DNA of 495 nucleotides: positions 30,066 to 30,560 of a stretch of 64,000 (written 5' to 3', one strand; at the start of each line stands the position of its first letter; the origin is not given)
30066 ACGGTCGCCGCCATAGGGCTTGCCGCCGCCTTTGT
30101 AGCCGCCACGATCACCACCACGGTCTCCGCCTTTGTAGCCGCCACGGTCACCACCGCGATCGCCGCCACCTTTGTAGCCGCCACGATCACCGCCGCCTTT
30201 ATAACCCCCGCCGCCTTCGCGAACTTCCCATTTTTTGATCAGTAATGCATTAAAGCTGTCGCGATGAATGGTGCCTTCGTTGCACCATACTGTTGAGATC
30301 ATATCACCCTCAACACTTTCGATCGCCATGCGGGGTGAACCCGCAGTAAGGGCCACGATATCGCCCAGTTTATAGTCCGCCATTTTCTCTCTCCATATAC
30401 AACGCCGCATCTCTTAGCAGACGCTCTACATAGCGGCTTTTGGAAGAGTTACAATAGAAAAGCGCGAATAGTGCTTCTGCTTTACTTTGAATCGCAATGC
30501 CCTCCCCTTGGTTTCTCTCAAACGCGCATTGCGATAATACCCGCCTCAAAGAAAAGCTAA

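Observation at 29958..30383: DUF2158-like small protein fused to a repetitive Gly/Arg/Asp/Tyr/Lys tail encoded by tandem DNA repeats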

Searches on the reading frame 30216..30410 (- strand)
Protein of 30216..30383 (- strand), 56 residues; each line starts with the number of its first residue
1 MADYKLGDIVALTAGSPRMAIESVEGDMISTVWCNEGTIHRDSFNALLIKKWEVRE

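Call 7: search_protein_families(library=pfam, proteins=[window:30216-30383:-, window:30216-30410:-], max_evalue=10)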
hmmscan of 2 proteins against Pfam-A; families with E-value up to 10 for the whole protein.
seq(56 aa): 1 family
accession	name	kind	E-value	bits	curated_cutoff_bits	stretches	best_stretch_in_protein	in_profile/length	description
PF09926.15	DUF2158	-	0.011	15.9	22.3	1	5-34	1-34/50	Uncharacterized small protein (DUF2158)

seq(65 aa): 1 family
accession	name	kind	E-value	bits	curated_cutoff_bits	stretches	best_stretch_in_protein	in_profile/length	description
PF09926.15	DUF2158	-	0.014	15.5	22.3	1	14-43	1-34/50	Uncharacterized small protein (DUF2158)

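Call 36: search_protein_representatives(protein=window:30216-30383:-)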
Query: 56 residues. Proteins with E-value up to 0.001 (for the whole library): 102; up to 1e-10: 20; up to 1e-30: 0. The best 102 are listed.
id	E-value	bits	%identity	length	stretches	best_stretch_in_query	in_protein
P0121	4.9e-18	79.6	66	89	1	1-56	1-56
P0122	1.1e-17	78.5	66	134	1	1-56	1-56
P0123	1.7e-16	74.8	64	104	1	1-56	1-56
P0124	2.2e-16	74.5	64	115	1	2-56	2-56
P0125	2.4e-15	71.2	61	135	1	1-56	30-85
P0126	4.3e-15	70.4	63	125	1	3-56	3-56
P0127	4.8e-15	70.3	59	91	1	3-56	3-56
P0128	2.1e-14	68.3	61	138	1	1-56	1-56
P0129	4.5e-14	67.2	64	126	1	6-55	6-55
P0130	2.8e-13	64.8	65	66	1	1-48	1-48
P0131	3.5e-13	64.4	60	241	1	5-56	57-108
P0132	9.5e-13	63.1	56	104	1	5-56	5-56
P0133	9.6e-13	63.1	57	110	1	4-56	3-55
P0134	1.3e-12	62.7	72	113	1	1-43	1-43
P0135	1.5e-12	62.5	56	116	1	2-53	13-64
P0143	2.0e-10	55.9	32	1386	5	13-47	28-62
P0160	4.0e-07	45.5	30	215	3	5-44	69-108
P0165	5.3e-06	42.0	42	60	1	3-50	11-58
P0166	8.4e-06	41.4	41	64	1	3-51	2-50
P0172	2.1e-05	40.2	39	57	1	3-53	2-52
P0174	3.6e-05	39.4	44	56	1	5-47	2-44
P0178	5.5e-05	38.9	40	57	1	4-53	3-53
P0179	6.3e-05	38.7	38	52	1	3-49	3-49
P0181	7.6e-05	38.4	37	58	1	3-53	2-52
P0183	8.4e-05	38.3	40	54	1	4-51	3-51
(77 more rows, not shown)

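Call 38: search_protein_families(library=pfam, proteins=[P0165, P0166, P0172, P0174, P0178, P0179, P0181, P0183, P0143, P0160], max_evalue=0.01)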
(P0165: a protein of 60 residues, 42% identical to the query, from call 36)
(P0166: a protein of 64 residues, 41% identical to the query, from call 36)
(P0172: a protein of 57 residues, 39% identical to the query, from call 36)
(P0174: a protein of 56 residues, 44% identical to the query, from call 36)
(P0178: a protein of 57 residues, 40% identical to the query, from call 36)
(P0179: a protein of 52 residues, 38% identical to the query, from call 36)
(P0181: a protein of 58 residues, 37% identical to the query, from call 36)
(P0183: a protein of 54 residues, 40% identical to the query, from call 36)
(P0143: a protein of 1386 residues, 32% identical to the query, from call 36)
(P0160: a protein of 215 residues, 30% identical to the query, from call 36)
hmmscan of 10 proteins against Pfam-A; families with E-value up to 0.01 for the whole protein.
P0165 (60 aa): 1 family
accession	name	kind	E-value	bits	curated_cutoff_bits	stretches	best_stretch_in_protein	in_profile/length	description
PF09926.15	DUF2158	-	5.3e-09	36.1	22.3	1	14-49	2-41/50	Uncharacterized small protein (DUF2158)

P0166 (64 aa): 1 family
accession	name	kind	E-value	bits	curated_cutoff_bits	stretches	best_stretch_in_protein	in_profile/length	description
PF09926.15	DUF2158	-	1.9e-12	47.1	22.3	1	4-43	1-45/50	Uncharacterized small protein (DUF2158)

P0172 (57 aa): 1 family
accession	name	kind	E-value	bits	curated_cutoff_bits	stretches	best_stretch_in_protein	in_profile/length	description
PF09926.15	DUF2158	-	1.3e-14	54.1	22.3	1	4-44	1-46/50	Uncharacterized small protein (DUF2158)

P0174 (56 aa): 1 family
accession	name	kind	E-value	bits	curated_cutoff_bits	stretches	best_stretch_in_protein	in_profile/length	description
PF09926.15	DUF2158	-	3.8e-07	30.2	22.3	1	2-42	1-46/50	Uncharacterized small protein (DUF2158)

P0178 (57 aa): 1 family
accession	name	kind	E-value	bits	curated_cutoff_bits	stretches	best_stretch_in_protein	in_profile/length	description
PF09926.15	DUF2158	-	2.4e-07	30.8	22.3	1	6-46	3-47/50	Uncharacterized small protein (DUF2158)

P0179 (52 aa): 1 family
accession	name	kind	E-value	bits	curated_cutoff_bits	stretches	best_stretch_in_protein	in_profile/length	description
PF09926.15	DUF2158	-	2.9e-07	30.6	22.3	1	5-45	1-46/50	Uncharacterized small protein (DUF2158)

P0181 (58 aa): 1 family
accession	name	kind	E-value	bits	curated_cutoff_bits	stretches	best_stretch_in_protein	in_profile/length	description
PF09926.15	DUF2158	-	1.7e-10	40.9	22.3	1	4-45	1-47/50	Uncharacterized small protein (DUF2158)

P0183 (54 aa): 1 family
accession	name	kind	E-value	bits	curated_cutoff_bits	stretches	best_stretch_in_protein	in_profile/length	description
PF09926.15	DUF2158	-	8e-13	48.4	22.3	1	5-46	2-47/50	Uncharacterized small protein (DUF2158)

P0143 (1386 aa): 4 families
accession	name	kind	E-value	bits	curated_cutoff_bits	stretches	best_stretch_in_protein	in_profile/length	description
PF14904.11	FAM86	-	1.9e-13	50.7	23.5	0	631-679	40-88/94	Family of unknown function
PF22620.2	OYE-like_second_a-b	-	2.8e-12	47.2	25.5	0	120-178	39-97/128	OYE-like second alpha/beta domain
PF13324.12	GCIP_N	-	6.6e-10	39.7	27.5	0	485-526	95-136/144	Grap2 and cyclin-D-interacting, N-terminal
PF11261.13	IRF-2BP1_2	-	2.5e-07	30.6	26.8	0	905-932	3-30/52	Interferon regulatory factor 2-binding protein zinc finger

P0160 (215 aa): 1 family
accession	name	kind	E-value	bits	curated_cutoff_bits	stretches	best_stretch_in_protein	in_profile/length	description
PF09926.15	DUF2158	-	1.7e-34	117.8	22.3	3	8-50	1-49/50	Uncharacterized small protein (DUF2158)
